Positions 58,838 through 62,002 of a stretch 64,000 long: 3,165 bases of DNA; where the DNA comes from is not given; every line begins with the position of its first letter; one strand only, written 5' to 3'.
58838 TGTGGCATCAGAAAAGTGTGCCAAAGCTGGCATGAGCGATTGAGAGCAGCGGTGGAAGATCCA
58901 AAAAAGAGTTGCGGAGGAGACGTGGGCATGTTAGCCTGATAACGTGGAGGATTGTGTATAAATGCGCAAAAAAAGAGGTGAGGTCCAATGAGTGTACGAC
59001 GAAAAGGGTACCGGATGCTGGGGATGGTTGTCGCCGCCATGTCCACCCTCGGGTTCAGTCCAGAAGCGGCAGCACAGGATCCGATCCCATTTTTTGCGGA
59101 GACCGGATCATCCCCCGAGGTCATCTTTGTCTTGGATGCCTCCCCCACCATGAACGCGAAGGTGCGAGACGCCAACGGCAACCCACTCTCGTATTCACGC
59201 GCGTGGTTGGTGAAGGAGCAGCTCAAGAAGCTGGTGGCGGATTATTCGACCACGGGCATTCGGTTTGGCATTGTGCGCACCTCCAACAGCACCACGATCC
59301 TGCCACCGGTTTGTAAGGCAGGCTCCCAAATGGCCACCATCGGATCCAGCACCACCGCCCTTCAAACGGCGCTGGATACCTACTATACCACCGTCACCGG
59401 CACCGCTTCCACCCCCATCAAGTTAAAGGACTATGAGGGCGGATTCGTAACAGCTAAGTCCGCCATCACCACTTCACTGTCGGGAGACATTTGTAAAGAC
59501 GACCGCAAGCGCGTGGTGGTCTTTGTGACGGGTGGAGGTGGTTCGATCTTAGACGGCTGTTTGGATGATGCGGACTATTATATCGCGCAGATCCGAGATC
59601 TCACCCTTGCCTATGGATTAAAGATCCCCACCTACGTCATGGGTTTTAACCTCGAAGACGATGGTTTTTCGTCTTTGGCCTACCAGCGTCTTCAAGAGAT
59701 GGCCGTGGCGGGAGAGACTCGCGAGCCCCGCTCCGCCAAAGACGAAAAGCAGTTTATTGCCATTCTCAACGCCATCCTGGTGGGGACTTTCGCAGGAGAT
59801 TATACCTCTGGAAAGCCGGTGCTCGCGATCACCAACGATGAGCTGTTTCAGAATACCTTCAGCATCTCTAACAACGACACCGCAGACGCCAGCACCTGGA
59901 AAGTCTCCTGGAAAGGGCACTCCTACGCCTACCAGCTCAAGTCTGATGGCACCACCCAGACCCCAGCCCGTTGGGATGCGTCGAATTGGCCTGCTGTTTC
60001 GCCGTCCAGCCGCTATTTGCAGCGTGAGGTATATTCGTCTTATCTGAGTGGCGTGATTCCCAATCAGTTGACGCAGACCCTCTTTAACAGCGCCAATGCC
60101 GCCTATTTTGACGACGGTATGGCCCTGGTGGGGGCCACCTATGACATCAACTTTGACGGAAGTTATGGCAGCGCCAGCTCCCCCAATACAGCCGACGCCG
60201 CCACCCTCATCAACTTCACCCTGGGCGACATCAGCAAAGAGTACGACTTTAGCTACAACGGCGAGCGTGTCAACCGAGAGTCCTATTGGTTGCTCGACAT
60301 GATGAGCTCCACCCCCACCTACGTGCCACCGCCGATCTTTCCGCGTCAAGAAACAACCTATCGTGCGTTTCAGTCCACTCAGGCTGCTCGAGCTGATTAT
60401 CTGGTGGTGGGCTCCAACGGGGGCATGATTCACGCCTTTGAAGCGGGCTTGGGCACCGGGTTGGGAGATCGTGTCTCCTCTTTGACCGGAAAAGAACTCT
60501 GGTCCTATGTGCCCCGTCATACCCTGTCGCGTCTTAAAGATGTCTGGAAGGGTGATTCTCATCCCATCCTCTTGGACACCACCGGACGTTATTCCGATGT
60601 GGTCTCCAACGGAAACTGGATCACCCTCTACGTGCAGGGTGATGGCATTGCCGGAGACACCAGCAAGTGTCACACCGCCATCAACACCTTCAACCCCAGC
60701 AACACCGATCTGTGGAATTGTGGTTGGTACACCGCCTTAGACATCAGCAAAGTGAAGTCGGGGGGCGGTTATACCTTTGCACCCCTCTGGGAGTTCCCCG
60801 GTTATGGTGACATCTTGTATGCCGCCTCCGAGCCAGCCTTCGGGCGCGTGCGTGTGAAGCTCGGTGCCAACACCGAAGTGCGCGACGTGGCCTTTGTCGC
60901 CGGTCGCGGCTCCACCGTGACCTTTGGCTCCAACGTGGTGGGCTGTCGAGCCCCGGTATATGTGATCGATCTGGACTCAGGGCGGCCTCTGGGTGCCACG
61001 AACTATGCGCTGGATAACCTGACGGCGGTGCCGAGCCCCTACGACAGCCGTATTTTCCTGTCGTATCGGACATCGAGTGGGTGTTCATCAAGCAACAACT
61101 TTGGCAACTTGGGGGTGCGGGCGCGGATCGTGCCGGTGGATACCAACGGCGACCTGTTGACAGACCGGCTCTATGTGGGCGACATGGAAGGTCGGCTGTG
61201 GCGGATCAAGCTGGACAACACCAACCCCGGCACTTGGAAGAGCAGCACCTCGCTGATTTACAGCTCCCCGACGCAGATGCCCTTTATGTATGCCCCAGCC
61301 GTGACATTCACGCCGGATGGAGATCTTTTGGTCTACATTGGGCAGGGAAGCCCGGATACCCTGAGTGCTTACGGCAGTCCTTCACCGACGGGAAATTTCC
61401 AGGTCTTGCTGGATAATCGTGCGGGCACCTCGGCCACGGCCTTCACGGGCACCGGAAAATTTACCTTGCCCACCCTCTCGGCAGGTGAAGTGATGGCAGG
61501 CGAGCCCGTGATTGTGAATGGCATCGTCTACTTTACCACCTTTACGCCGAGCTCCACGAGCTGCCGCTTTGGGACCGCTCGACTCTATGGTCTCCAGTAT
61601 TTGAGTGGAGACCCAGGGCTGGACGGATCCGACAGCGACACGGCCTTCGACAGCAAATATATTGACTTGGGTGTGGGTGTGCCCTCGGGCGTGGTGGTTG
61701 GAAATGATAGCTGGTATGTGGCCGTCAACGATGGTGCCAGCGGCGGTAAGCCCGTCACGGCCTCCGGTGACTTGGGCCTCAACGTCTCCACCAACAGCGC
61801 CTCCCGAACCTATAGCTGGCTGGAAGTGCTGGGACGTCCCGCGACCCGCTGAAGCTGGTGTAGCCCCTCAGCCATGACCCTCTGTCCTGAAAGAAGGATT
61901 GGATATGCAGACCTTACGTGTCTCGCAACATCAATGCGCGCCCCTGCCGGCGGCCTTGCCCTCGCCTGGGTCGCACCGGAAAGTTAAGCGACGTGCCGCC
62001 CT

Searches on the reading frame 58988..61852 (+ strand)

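Call 71: search_protein_families(library=pfam, proteins=[window:58988-61852:+], max_evalue=0.0001)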
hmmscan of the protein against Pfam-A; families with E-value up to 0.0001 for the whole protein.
window:58988-61852:+ (954 aa): 1 family
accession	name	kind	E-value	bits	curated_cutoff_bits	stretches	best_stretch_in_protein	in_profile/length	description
PF05567.17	T4P_PilY1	-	4.5e-05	23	28.1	0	444-590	19-152/411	PilY1 beta-propeller domain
